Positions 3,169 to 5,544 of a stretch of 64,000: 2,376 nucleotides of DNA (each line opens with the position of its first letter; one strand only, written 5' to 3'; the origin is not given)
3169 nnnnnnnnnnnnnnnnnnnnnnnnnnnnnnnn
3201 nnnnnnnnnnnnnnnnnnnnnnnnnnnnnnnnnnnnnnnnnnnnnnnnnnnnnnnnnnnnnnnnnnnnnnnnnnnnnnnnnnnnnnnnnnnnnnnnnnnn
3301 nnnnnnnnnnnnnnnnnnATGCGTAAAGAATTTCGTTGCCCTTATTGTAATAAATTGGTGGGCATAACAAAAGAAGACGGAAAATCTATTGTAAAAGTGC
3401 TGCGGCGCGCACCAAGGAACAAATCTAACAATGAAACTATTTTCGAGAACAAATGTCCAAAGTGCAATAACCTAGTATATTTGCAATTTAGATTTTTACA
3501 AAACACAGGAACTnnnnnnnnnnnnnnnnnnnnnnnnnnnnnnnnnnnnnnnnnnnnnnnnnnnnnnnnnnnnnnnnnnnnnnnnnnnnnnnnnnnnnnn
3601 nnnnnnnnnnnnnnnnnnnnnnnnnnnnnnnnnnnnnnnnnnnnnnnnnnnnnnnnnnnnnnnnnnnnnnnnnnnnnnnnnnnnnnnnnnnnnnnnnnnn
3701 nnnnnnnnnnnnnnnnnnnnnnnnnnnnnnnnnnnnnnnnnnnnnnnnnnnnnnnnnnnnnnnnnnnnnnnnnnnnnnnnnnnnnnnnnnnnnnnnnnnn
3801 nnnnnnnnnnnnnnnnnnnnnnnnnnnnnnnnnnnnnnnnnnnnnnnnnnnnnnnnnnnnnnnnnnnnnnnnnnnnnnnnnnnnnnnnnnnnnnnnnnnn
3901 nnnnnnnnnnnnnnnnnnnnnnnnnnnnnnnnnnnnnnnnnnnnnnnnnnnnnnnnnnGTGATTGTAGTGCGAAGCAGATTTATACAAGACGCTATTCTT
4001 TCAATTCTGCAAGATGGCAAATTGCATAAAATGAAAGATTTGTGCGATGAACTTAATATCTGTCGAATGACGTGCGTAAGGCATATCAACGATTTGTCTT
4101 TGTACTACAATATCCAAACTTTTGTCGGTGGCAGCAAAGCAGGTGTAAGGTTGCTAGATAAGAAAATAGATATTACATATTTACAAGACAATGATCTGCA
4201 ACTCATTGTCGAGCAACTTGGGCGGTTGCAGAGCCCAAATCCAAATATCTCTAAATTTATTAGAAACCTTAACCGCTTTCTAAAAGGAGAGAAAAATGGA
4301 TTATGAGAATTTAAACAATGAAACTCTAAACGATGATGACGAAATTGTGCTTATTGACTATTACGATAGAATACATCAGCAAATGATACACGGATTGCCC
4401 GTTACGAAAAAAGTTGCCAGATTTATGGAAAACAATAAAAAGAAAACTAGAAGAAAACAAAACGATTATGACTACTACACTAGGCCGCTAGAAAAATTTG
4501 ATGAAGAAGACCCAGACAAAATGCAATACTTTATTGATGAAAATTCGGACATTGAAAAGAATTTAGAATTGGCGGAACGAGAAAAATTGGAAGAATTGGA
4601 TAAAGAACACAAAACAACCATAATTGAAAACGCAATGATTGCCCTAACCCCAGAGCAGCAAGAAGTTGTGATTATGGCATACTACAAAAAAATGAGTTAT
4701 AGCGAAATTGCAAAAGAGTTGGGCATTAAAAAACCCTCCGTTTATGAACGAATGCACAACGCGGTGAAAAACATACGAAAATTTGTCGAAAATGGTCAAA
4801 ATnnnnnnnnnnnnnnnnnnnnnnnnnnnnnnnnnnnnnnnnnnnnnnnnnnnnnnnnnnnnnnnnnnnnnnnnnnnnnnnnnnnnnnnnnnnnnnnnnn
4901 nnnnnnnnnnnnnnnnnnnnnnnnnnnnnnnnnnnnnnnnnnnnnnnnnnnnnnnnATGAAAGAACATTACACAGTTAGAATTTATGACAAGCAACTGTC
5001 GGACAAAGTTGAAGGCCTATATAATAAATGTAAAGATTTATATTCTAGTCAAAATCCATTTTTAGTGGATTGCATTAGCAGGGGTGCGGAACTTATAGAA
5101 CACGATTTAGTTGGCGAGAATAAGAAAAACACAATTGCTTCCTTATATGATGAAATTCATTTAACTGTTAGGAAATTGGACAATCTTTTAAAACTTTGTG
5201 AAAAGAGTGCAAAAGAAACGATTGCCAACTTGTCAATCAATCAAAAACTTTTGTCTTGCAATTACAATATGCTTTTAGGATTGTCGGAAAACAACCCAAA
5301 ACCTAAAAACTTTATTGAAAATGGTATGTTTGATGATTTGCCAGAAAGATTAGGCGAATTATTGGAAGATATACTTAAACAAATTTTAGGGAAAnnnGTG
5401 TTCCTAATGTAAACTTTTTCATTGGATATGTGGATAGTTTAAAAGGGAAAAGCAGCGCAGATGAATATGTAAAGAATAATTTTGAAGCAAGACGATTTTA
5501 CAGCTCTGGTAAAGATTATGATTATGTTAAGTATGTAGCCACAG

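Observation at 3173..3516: A perfect LexA (SOS) box controls a Com-like zinc-ribbon gene at the left edge of the ICE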

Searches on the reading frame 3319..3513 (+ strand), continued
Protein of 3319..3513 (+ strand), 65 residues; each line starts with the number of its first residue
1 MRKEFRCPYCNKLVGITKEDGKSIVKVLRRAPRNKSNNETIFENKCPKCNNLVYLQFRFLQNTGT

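Call 62: search_solved_structures(query=A3, max_evalue=1)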
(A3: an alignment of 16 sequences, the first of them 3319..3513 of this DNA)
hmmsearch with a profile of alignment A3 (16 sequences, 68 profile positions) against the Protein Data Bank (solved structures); distinct sequences matched with E-value up to 1: 3.
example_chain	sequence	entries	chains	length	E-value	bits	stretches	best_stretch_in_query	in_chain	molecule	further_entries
6n8m_Y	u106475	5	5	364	0.24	14.9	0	37-64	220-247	Tyrosine-protein phosphatase YVH1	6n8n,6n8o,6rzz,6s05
2nax_A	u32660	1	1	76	0.44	14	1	6-50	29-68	Protein PCF11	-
4hjm_A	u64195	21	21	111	0.8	13.2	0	6-38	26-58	Glutaredoxin | Glutaredoxin-1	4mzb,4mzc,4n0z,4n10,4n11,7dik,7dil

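Call 63: search_protein_families(library=pfam, proteins=[P0002, P0004, P0005, P0006, P0009, P0010, P0011, P0012, P0017, P0019], max_evalue=0.001)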
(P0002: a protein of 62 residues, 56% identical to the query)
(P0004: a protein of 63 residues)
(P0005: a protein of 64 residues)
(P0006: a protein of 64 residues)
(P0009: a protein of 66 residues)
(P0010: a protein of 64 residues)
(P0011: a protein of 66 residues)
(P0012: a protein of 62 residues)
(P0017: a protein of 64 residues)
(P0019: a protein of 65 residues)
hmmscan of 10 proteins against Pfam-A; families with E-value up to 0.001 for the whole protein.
P0002 (62 aa): 1 family
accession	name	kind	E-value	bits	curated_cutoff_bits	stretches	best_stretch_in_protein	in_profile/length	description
PF10122.14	Zn_ribbon_Com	-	2.3e-05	24.2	22.9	0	4-27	3-26/52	Mu-like prophage protein Com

P0004 (63 aa): 1 family
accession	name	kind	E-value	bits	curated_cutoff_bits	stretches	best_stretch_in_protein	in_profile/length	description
PF10601.15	zf-LITAF-like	-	0.00033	21.2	23.8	0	3-18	54-69/70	LITAF-like zinc ribbon domain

P0005 (64 aa): 0 families

P0006 (64 aa): 0 families

P0009 (66 aa): 1 family
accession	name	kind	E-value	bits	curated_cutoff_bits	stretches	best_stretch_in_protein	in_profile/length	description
PF23454.1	Zn_ribbon_Brz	-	0.00024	22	27.9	0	4-28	3-28/58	Transcriptional regulator Brz zinc beta ribbon domain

P0010 (64 aa): 0 families

P0011 (66 aa): 0 families

P0012 (62 aa): 0 families

P0017 (64 aa): 1 family
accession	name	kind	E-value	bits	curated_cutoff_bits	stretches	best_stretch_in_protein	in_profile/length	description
PF14353.12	CpXC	-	0.00098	19.6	25.4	0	6-58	1-49/121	CpXC protein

P0019 (65 aa): 0 families

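Call 81: find_related_loci(query=A1, collection=viral_contigs, flank=5000)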
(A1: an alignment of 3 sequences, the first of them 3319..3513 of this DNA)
Query A1 (65 aa) in viral_contigs; peptide patterns used: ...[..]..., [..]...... (x = any residue, [..] = any of these).
226 stretches matched a pattern; 1 encode a relative of the query (tblastn E <= 1e-3); 1 distinct loci.
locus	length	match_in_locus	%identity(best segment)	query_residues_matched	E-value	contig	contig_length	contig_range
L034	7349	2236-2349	36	4-58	2e-6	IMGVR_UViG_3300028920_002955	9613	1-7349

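Call 86: find_related_loci(query=A1, collection=metagenome_contigs, flank=6000)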
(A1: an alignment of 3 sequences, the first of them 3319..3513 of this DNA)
Query A1 (65 aa) in metagenome_contigs; peptide patterns used: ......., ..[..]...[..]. (x = any residue, [..] = any of these).
298 stretches matched a pattern; 4 encode a relative of the query (tblastn E <= 1e-3); 4 distinct loci.
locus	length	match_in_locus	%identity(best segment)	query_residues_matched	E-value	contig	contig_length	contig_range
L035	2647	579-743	31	1-61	5e-7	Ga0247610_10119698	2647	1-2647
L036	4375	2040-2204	31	1-61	6e-7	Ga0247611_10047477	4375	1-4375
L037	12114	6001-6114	45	1-38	2e-6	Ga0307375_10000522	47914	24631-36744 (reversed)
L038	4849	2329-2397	57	41-63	1e-5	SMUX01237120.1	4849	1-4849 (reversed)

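Call 88: find_encoding_contigs(protein=P0005, flank=4000, max_places=3)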
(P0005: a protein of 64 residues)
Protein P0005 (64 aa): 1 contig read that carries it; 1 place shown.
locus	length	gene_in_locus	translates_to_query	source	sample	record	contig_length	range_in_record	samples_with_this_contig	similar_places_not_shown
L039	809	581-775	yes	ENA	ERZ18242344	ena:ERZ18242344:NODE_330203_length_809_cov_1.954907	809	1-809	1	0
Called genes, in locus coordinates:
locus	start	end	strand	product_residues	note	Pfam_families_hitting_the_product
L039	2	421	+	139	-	?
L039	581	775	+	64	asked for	-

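Call 89: find_encoding_contigs(protein=P0011, flank=4000, max_places=3)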
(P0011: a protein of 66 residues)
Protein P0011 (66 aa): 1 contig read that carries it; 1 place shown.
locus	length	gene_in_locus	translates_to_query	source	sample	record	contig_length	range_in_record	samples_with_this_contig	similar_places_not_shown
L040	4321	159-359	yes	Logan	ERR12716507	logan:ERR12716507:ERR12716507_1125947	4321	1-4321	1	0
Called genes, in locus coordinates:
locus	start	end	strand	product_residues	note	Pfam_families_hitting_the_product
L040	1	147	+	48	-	?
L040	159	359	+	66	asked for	-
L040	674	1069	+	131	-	-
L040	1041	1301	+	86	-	-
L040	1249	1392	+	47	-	-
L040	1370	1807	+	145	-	PF13392:HNH_3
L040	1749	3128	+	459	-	PF00176:SNF2-rel_dom, PF00270:DEAD (weak), PF04851:ResIII, PF00271:Helicase_C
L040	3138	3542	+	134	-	PF23984:DUF7307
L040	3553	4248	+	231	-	-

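Call 90: find_encoding_contigs(protein=P0019, flank=4000, max_places=3)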
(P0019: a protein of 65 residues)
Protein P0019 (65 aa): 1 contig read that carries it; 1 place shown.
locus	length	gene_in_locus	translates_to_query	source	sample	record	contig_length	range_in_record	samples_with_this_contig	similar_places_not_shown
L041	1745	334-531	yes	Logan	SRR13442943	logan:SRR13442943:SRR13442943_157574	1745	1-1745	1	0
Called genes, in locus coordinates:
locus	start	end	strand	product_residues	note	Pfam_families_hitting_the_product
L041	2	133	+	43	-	?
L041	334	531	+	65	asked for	-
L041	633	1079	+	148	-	PF08281:Sigma70_r4_2, PF04545:Sigma70_r4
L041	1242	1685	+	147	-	-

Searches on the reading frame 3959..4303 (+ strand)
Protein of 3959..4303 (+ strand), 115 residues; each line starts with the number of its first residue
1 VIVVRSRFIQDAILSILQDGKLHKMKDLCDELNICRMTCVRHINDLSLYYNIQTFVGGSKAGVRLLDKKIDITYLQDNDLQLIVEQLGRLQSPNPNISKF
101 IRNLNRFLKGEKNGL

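Call 6: search_protein_families(library=pfam, proteins=[window:3959-4303:+], max_evalue=1)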
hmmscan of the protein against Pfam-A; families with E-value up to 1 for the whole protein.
window:3959-4303:+ (115 aa): 4 families
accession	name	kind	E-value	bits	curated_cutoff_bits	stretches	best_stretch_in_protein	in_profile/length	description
PF09088.17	MIF4G_like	-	0.0034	17.6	27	1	25-90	15-82/191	MIF4G like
PF08279.18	HTH_11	-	0.014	15.7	25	1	11-47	3-40/55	HTH domain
PF13412.12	HTH_24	-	0.1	12.6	21.9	1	12-46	7-41/48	Winged helix-turn-helix DNA-binding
PF24307.1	DUF7486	-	0.19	11.6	27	1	13-70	7-63/154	Family of unknown function (DUF7486)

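Call 41: search_protein_families(library=ncbifam, proteins=[window:3959-4303:+], max_evalue=0.001)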
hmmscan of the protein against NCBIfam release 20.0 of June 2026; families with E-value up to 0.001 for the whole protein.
window:3959-4303:+ (115 aa): 0 families

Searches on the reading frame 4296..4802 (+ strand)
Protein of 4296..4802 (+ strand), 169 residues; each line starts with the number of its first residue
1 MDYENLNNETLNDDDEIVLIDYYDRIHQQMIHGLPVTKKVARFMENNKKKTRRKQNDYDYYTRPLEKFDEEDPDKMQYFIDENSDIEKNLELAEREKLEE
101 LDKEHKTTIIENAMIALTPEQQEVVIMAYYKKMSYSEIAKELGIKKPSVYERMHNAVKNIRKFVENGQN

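Call 6: search_protein_families(library=pfam, proteins=[window:4296-4802:+], max_evalue=1)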
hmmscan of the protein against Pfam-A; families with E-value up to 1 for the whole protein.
window:4296-4802:+ (169 aa): 23 families
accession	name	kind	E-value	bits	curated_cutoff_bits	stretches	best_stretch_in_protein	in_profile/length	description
PF08281.18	Sigma70_r4_2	-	5.4e-13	48.8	25.7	1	109-159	3-53/54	Sigma-70, region 4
PF04545.22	Sigma70_r4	-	6e-11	42.1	24.1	1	114-162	2-50/50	Sigma-70, region 4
PF04967.18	HTH_10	-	3.6e-05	23.9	23.1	1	128-160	12-51/53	HTH DNA binding domain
PF13384.12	HTH_23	-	0.00043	20.4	24.6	1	125-154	10-38/50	Homeodomain-like domain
PF02001.22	DUF134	-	0.00073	20.5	27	1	114-168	32-86/98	Protein of unknown function DUF134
PF04297.20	UPF0122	-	0.00074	20.2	22.7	1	117-163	18-64/101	Putative helix-turn-helix protein, YlxM / p13 like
PF13404.12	HTH_AsnC-type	-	0.013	15.8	27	1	133-153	18-38/42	AsnC-type helix-turn-helix domain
PF07638.17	Sigma70_ECF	-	0.014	15.7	21.1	1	90-156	115-175/185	ECF sigma factor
PF24657.1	DUF7646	-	0.015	15.7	27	0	131-160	29-58/85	Domain of unknown function (DUF7646)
PF06056.18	Terminase_5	-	0.023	15.1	20.3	1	129-150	10-31/58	Putative ATPase subunit of terminase (gpP-like)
PF13936.12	HTH_38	-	0.024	14.8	27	1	121-143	9-31/44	Helix-turn-helix domain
PF21476.4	PF0610-like_N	-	0.026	15.2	33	1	132-151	14-33/50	PF0610-like, N-terminal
PF13518.12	HTH_28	-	0.029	14.9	25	1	125-151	5-31/52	Helix-turn-helix domain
PF00440.29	TetR_N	-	0.03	14.5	24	1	130-151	14-35/47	Bacterial regulatory proteins, tetR family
PF12840.13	HTH_20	-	0.042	14.3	27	1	131-154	17-40/51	Helix-turn-helix domain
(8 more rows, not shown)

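Call 41: search_protein_families(library=ncbifam, proteins=[window:4296-4802:+], max_evalue=0.001)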
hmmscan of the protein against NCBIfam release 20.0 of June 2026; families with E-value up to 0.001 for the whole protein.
window:4296-4802:+ (169 aa): 37 families (the best 25 are shown)
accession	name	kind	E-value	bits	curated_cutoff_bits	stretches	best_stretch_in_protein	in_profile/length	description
TIGR02937.1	sigma70-ECF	superfamily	1.7e-12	47.3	42.9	1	62-162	86-163/165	sigma-70 family RNA polymerase sigma factor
TIGR02985.1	Sig70_bacteroi1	subfamily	3e-12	47.1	126.4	1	85-162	86-160/162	RNA polymerase sigma-70 factor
NF007227.0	PRK09645.1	subfamily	1.1e-11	45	202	1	86-165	92-171/177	sigma-70 family RNA polymerase sigma factor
NF005385.0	PRK06930.1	subfamily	1.3e-09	38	136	1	53-166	60-164/170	positive control sigma-like factor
NF009172.0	PRK12519.1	subfamily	1.4e-09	37.8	222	1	89-164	114-189/194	RNA polymerase sigma factor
NF007228.0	PRK09646.1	subfamily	1.8e-09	37.6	226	1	98-163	124-189/194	ECF RNA polymerase sigma factor SigK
TIGR02983.1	SigE-fam_strep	subfamily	5.9e-09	36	141.55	1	98-165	92-159/162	SigE family RNA polymerase sigma factor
TIGR02984.1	Sig-70_plancto1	subfamily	2.8e-08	33.6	183.75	1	99-164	123-188/189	RNA polymerase sigma-70 factor, Planctomycetaceae-specific subfamily 1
NF007216.0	PRK09638.1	equivalog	1.9e-07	31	194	1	91-166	101-176/180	RNA polymerase sigma factor SigY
NF009195.0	PRK12543.1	subfamily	2.3e-07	30.5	197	1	82-165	99-179/192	RNA polymerase sigma factor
NF007229.0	PRK09647.1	equivalog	3e-07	30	265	1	104-166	142-204/220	RNA polymerase sigma factor SigE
NF045758.2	YlxM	equivalog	3.3e-07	30.3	80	1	117-163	17-63/72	YlxM family DNA-binding protein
TIGR02950.1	SigM_subfam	subfamily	4.1e-07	30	147.95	1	98-164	92-158/159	RNA polymerase sigma factor, SigM family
NF009168.0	PRK12515.1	subfamily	4.3e-07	29.6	236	1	100-163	115-178/189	RNA polymerase sigma factor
NF058625.1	sigma_PG0214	equivalog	1.1e-06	28.5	130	1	86-167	82-164/170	GFO_1088 family ECF-type sigma factor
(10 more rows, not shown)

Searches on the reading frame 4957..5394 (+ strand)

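Call 6: search_protein_families(library=pfam, proteins=[window:4957-5394:+], max_evalue=1)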
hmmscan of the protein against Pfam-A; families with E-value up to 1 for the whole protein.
window:4957-5394:+ (146 aa): 1 family
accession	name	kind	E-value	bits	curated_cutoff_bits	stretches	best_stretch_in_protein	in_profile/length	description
PF07380.17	Pneumo_M2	-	0.072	13.7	27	0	98-141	28-71/89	Pneumovirus M2 protein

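Call 41: search_protein_families(library=ncbifam, proteins=[window:4957-5394:+], max_evalue=0.001)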
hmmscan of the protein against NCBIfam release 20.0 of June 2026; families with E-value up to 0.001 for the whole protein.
window:4957-5394:+ (146 aa): 0 families
